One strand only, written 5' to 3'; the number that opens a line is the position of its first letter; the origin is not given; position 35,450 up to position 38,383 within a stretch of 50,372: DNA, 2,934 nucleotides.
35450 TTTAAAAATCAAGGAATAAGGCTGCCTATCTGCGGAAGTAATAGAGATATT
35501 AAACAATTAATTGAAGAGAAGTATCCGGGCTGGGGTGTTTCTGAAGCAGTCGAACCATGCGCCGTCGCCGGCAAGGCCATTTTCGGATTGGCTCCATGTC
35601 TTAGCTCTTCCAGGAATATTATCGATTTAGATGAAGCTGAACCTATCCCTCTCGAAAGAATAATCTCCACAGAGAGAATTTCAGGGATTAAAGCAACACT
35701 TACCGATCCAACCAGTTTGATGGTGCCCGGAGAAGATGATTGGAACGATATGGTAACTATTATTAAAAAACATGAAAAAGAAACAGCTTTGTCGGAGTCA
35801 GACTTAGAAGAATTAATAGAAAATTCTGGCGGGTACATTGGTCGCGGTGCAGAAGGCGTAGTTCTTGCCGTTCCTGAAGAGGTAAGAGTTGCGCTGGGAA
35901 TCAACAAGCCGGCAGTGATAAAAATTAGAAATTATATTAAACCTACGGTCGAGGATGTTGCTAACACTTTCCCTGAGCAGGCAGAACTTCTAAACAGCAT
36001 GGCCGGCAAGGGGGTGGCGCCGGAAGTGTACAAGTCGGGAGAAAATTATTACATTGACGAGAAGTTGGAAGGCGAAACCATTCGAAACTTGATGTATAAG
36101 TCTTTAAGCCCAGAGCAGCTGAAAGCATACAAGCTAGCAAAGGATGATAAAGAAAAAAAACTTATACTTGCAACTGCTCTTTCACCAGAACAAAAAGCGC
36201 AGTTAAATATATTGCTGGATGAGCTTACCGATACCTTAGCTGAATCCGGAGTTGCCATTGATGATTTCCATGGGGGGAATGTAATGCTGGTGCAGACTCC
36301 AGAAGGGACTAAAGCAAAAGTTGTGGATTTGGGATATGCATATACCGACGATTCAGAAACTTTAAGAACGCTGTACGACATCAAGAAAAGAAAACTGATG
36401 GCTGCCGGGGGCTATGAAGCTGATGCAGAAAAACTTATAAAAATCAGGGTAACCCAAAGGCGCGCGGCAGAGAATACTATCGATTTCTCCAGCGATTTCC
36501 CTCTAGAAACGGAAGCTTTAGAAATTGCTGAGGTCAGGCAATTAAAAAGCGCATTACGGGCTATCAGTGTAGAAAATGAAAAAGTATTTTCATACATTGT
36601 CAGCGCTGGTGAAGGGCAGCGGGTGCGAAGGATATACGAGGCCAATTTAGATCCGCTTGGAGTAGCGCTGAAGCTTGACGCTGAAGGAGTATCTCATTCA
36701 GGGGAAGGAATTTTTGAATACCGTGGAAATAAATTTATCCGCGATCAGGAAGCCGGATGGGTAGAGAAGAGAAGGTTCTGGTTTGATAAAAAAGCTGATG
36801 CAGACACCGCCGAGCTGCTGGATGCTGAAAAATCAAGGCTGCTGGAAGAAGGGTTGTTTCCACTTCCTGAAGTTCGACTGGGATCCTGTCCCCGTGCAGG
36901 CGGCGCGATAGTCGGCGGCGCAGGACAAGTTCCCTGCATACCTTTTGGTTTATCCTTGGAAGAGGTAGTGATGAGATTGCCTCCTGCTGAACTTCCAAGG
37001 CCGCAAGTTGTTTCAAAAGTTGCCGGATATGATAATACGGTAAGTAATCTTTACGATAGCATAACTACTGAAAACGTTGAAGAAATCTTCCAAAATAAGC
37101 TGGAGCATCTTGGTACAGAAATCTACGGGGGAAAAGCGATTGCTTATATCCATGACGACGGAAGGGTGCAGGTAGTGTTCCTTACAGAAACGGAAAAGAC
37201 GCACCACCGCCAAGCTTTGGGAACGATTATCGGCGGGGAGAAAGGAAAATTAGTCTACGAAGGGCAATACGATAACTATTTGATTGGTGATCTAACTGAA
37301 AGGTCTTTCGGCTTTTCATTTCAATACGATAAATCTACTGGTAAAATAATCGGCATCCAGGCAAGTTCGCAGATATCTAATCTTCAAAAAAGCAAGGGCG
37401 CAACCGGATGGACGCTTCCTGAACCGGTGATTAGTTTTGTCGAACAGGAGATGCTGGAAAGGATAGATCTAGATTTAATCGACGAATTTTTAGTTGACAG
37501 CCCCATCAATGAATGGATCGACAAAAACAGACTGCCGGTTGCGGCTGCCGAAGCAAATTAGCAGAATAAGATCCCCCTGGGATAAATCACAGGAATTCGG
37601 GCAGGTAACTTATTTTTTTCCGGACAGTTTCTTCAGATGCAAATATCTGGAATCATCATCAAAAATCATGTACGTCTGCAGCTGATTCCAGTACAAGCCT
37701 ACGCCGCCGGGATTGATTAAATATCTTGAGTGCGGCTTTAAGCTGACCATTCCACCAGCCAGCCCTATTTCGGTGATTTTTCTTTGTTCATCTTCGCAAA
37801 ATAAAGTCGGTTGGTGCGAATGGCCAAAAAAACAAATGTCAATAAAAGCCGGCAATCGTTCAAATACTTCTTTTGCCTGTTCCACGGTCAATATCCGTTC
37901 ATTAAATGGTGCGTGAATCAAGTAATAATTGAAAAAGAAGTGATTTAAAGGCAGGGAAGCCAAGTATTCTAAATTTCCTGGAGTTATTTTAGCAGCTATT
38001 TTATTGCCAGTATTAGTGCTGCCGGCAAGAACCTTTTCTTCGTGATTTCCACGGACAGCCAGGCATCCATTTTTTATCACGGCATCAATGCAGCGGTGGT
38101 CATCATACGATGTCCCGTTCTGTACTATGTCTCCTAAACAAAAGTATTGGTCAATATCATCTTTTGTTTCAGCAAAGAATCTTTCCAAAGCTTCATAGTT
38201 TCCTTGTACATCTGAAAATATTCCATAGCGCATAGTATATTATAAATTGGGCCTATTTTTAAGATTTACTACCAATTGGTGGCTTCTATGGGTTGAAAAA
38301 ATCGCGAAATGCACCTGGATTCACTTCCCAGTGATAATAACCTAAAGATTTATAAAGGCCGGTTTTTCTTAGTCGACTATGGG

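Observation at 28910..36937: Five cysteine-bracketed Gly/Ala-rich loops divide the giant ORF into modules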

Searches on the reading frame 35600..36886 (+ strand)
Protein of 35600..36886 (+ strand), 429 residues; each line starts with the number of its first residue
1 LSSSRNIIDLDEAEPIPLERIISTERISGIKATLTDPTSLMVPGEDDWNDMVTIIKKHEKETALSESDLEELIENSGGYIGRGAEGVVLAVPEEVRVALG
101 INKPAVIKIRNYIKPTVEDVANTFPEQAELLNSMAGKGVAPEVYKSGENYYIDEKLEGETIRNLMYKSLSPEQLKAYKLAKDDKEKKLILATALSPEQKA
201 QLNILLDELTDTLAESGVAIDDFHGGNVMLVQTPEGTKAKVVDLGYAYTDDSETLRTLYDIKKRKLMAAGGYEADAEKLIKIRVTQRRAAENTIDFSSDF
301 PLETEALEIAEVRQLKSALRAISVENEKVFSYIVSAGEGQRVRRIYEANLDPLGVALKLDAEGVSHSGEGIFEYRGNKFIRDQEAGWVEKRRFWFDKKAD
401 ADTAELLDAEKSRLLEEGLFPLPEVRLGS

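Call 18: search_protein_families(library=pfam, proteins=[window:35600-36886:+], max_evalue=10)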
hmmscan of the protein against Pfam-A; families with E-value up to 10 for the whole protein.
window:35600-36886:+ (429 aa): 1 family
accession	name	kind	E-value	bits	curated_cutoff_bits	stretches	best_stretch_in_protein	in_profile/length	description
PF07813.17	LTXXQ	-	0.27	12.4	24.3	0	190-203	84-97/100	LTXXQ motif family protein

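Call 22: search_solved_structures(query=window:35600-36886:+, max_evalue=10)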
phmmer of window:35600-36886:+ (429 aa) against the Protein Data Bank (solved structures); distinct sequences matched with E-value up to 10: 4.
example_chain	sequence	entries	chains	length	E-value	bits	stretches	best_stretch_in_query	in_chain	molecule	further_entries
3lfr_A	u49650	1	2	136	0.45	12.8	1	155-231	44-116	putative Metal ion transporter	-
9bpv_C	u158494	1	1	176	0.66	12.2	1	165-191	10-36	Interferon lambda-3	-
3hhc_A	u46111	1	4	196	0.73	12.1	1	165-191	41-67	Interleukin-28B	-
5t5w_C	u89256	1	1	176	1.2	11.3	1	165-191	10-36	Interferon lambda-3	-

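Call 71: search_protein_families(library=padloc, proteins=[window:35600-36886:+], max_evalue=0.1)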
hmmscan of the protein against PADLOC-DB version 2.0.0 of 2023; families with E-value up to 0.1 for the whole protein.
window:35600-36886:+ (429 aa): 1 family
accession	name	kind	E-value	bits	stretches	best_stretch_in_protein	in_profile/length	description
PDLC02592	DrmC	-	0.034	11.9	0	95-182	91-169/234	DrmC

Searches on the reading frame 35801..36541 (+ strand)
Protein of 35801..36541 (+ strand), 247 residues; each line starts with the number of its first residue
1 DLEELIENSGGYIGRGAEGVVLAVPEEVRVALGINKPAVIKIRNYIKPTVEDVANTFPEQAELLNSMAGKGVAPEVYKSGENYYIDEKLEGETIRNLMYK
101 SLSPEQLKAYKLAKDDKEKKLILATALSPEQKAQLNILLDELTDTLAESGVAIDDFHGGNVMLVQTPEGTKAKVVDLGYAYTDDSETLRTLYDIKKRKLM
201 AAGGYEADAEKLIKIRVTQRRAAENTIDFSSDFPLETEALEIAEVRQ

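Call 73: search_solved_structures(query=A9, max_evalue=10, show_alignments=1)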
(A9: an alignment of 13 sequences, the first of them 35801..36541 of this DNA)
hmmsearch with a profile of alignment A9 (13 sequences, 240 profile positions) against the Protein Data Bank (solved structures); distinct sequences matched with E-value up to 10: 59.
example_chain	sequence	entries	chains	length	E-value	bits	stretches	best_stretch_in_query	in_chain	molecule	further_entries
7wj6_A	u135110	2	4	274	0.001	21.5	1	157-201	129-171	Serine/threonine protein kinase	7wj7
8sao_B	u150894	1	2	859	0.01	18.2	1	154-208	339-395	Class III lanthionine synthetase LanKC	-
8sap_A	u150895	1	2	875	0.011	18.2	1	154-208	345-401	Class III lanthionine synthetase LanKC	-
8sam_A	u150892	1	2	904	0.012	18.1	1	154-208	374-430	Class III lanthipeptide, Class III lanthionine synthetase LanKC fusion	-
2x4f_A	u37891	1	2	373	0.039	16.4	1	172-209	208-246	MYOSIN LIGHT CHAIN KINASE FAMILY MEMBER 4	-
3fhr_A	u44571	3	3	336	0.041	16.3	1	92-214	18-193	MAP kinase-activated protein kinase 3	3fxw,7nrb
1kob_A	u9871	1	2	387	0.042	16.3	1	166-209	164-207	TWITCHIN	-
3r1n_A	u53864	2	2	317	0.092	15.2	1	140-214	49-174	MAP kinase-activated protein kinase 3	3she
1koa_A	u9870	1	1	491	0.11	14.9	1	167-206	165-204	TWITCHIN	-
7que_A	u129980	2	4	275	0.12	14.8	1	145-212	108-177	Serine/threonine-protein kinase 17A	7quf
2jam_A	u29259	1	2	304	0.15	14.5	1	119-204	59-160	CALCIUM/CALMODULIN-DEPENDENT PROTEIN KINASE TYPE 1G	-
3uto_A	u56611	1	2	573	0.15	14.4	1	167-206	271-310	Twitchin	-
1zws_A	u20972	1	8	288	0.17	14.2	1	145-210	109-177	DAP-kinase related protein 1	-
1z9x_A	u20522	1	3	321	0.19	14.1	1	145-210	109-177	Death-associated protein kinase 2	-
2a2a_A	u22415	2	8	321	0.19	14.1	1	145-210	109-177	Death-associated protein kinase 2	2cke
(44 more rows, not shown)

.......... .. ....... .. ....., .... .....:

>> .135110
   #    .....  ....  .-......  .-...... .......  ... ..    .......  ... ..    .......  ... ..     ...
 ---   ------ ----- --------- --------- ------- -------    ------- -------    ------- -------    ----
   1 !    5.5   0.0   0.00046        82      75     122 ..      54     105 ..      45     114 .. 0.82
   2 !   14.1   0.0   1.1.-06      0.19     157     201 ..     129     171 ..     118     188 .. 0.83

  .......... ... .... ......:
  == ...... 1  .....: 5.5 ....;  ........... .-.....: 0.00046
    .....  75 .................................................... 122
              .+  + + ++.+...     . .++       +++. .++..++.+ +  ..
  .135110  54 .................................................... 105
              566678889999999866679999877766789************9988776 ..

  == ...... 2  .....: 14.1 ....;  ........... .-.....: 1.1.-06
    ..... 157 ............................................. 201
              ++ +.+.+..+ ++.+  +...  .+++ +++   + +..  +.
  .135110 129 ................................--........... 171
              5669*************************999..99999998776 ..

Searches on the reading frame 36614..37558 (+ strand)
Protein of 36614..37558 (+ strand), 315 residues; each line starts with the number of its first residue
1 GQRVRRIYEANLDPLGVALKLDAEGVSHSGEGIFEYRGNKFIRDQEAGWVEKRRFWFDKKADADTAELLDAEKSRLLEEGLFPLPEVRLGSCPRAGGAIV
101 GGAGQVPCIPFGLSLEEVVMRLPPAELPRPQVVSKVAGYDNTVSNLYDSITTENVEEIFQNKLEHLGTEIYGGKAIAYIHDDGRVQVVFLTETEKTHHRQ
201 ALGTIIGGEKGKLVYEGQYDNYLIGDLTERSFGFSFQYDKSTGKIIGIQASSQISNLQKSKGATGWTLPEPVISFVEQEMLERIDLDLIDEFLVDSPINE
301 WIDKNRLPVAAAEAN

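Call 36: find_homologous_proteins(query=window:36614-37558:+, max_evalue=0.001)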
Query window:36614-37558:+ (315 aa): 2 proteins with E <= 0.001 among 2831 candidates.
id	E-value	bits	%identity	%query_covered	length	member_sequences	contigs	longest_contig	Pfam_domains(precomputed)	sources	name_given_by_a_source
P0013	8.7e-59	217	55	57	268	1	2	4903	-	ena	-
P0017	3.7e-54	202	44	69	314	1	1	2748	-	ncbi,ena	-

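Call 64: predict_structure(alignment_id=A6)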
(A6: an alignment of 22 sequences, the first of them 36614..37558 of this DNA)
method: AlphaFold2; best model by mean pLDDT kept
length: 315 residues; sequences in the alignment: 22
mean_pLDDT: 76.9   pTM: 0.67
mean pLDDT of the five models: 76.9, 73.6, 73.6, 73.4, 67.5
residues with pLDDT >= 90: 131; 70-90: 78; 50-70: 51; < 50: 55
segments of 3 or more residues with pLDDT < 50: 1-26, 53-60, 83-91, 93-103
pLDDT, mean of each block of 10 residues (from residue 1): 30 36 46 66 76 48 63 64 47 44 58 65 85 96 97 97 95 97 95 92 96 93 89 97 96 87 81 92 95 84 82 63
secondary structure, 60 per line:
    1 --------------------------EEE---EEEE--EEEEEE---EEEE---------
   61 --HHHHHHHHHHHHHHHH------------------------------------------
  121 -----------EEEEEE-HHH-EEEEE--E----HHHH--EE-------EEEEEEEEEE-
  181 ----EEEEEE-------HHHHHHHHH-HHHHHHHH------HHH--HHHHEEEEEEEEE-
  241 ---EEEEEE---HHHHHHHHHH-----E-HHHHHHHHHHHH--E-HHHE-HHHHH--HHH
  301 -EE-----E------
elements in order: E27-29 E33-36 E39-44 E48-51 H63-78 E132-137 E143-147 H155-158 E170-179 E185-190 H198-206 H208-215 H227-230 E231-239 E244-249 H253-262 H270-281 H291-295
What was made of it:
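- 36887..36937 (+): Loop B2, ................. (aa 4491-4507). Most of the loop (model residues 93-103 of 92-108) has pLDDT below 50, coil (call 64).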

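Call 68: fold_search(model_id=the predicted structure, library=pdb)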
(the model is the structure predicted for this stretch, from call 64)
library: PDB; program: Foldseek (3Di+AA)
matches with E <= 10: 472; with E <= 0.001: 0
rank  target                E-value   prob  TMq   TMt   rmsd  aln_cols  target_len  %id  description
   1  7t2l_B                1.1e-01  0.11  0.12  0.16   9.4       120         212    8  Crystal Structure of TEAD2 in a covalent complex with TED-662 (released 2023-06-14)
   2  8pom_B                1.3e-01  0.12  0.14  0.19   9.6       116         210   11  TEAD2 in complex with an inhibitor (released 2023-11-22)
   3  9neo_B                1.4e-01  0.16  0.13  0.21   9.3       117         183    8  TEAD2 YAP binding domain (YBD) (released 2026-03-04)
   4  5emv_A                1.5e-01  0.18  0.15  0.22   9.7       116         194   11  Crystal structure of the palmitoylated human TEAD2 transcription factor (released 2015-12-23)
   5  9q1n_B                2.0e-01  0.14  0.13  0.19   9.4       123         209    8  Crystal structure of human TEAD2-Yap binding domain covalently bound to an allosteric regulator (released 2025-09-03)
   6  3l15_A                2.3e-01  0.15  0.15  0.22   9.8       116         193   11  Human Tead2 transcriptional factor (released 2010-04-07)
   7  6vah_A                2.3e-01  0.13  0.15  0.21   9.1       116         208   12  Crystal structure of human TEAD2 transcription factor in complex with Flufenamic acid derivative (released 2020-04-15)
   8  8pon_B                2.3e-01  0.09  0.13  0.19   9.6       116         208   11  TEAD2 in complex with an inhibitor (released 2023-11-22)
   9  6uyb_B                2.5e-01  0.09  0.14  0.19   9.6       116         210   11  Crystal structure of TEAD2 bound to Compound 1 (released 2020-06-24)
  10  7cmm_A                2.6e-01  0.13  0.14  0.20   9.7       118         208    8  Crystal structure of TEAD1-YBD in complex with K-975 (released 2021-02-03)
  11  9nms_A                2.6e-01  0.07  0.12  0.13  11.1       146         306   10  R162Q mutant of inwardly rectifying potassium channel Kir7.1 (released 2026-01-28)
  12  7t2m_B                2.8e-01  0.08  0.12  0.17   9.3       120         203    8  Crystal Structure of TEAD2 in a covalent complex with TED-664 (released 2023-06-14)
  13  5emv_B                2.8e-01  0.08  0.12  0.17   9.5       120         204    8  Crystal structure of the palmitoylated human TEAD2 transcription factor (released 2015-12-23)
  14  8guo_A                2.8e-01  0.06  0.11  0.18  14.4       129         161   16  Crystal structure of the nuclease domain of EsaD in complex with EsaG from Staphylococcus aureus (released 2022-11-09)
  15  9q1n_A                3.1e-01  0.14  0.15  0.22   9.4       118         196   10  Crystal structure of human TEAD2-Yap binding domain covalently bound to an allosteric regulator (released 2025-09-03)
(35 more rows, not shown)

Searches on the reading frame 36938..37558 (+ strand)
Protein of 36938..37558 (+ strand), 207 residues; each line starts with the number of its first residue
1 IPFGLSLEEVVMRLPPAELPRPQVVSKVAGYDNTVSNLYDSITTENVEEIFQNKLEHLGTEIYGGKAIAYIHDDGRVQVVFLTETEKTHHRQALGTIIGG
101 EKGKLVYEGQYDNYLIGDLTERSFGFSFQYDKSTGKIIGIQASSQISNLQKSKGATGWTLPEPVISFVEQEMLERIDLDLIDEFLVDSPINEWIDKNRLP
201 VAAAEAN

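Call 18: search_protein_families(library=pfam, proteins=[window:36938-37558:+], max_evalue=10)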
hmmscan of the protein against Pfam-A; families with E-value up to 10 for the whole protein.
window:36938-37558:+ (207 aa): 2 families
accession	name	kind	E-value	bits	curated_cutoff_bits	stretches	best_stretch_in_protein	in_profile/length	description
PF20857.2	Pgp3_helical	-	0.13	12.5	27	1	48-67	3-22/39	Immunodominant antigen Pgp3, helical domain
PF13848.12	Thioredoxin_6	-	0.17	12.2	27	1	37-89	56-110/184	Thioredoxin-like domain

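Call 71: search_protein_families(library=padloc, proteins=[window:36938-37558:+], max_evalue=0.1)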
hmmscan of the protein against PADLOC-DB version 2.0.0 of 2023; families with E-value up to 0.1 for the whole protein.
window:36938-37558:+ (207 aa): 0 families

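Call 100: find_related_loci(query=A11, collection=genome_contigs, flank=10000)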
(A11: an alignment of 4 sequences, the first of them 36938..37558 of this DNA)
Query A11 (207 aa) in genome_contigs; peptide patterns used: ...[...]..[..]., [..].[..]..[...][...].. (x = any residue, [..] = any of these).
207 stretches matched a pattern; 8 encode a relative of the query (tblastn E <= 1e-3); 8 distinct loci.
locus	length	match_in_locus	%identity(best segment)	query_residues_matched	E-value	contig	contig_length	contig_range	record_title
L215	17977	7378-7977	74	1-200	1e-102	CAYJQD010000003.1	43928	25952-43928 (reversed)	MAG TPA_asm: uncultured Methanosarcinales archaeon isolate ERP125453_co1_474 genome assembly, contig: NODE_630_length_43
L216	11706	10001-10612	71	1-204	3e-99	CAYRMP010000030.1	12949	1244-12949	MAG TPA_asm: uncultured Methanosarcinales archaeon isolate binchicken_co38_613 genome assembly, contig: NODE_10217_lengt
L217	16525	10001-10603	69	1-201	2e-95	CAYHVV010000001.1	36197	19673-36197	MAG TPA_asm: uncultured Methanosarcinales archaeon isolate ERP119705_co15_611 genome assembly, contig: NODE_862_length_3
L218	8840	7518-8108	74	5-201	3e-92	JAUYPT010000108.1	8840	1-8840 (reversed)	MAG: Nanoarchaeota archaeon isolate C4_metabat.bin.53 C4_k141_694344, whole genome shotgun sequence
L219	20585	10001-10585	71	9-203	3e-92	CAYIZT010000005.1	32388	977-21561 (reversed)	MAG TPA_asm: uncultured Methanosarcinales archaeon isolate ERP119705_co9_54 genome assembly, contig: NODE_1252_length_32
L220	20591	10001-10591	59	6-203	6e-80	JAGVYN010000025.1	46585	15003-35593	Candidatus Woesearchaeota archaeon isolate RIFOXYD1_FULL_40_14 rifoxyd1_full_scaffold_2084, whole genome shotgun sequenc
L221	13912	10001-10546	49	22-202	4e-58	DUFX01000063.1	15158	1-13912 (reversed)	MAG TPA_asm: Candidatus Woesearchaeota archaeon isolate UBA10192 contig_106056, whole genome shotgun sequence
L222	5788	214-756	35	24-185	6e-25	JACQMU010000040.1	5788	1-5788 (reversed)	MAG: Candidatus Woesearchaeota archaeon isolate NC_groundwater_1237_Ag_S-0.1um_39_34 S_p1_S3_coassembly_k141_689187, who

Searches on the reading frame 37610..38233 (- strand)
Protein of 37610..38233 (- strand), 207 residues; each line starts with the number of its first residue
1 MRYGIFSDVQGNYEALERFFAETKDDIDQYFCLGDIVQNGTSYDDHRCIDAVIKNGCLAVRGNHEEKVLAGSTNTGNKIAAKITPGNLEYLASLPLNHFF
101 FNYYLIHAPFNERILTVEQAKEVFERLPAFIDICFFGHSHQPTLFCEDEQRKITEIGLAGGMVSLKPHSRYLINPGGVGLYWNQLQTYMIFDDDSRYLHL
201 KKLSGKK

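Call 10: search_protein_families(library=pfam, proteins=[window:37610-38233:-], max_evalue=0.001)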
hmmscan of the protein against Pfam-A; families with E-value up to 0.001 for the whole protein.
window:37610-38233:- (207 aa): 2 families
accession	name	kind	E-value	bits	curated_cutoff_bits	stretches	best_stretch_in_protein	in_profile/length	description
PF12850.12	Metallophos_2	-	1.3e-13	51.7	27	1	1-193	1-151/154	Calcineurin-like phosphoesterase superfamily domain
PF00149.33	Metallophos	-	4.2e-11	44.1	21.5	1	1-141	1-190/191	Calcineurin-like phosphoesterase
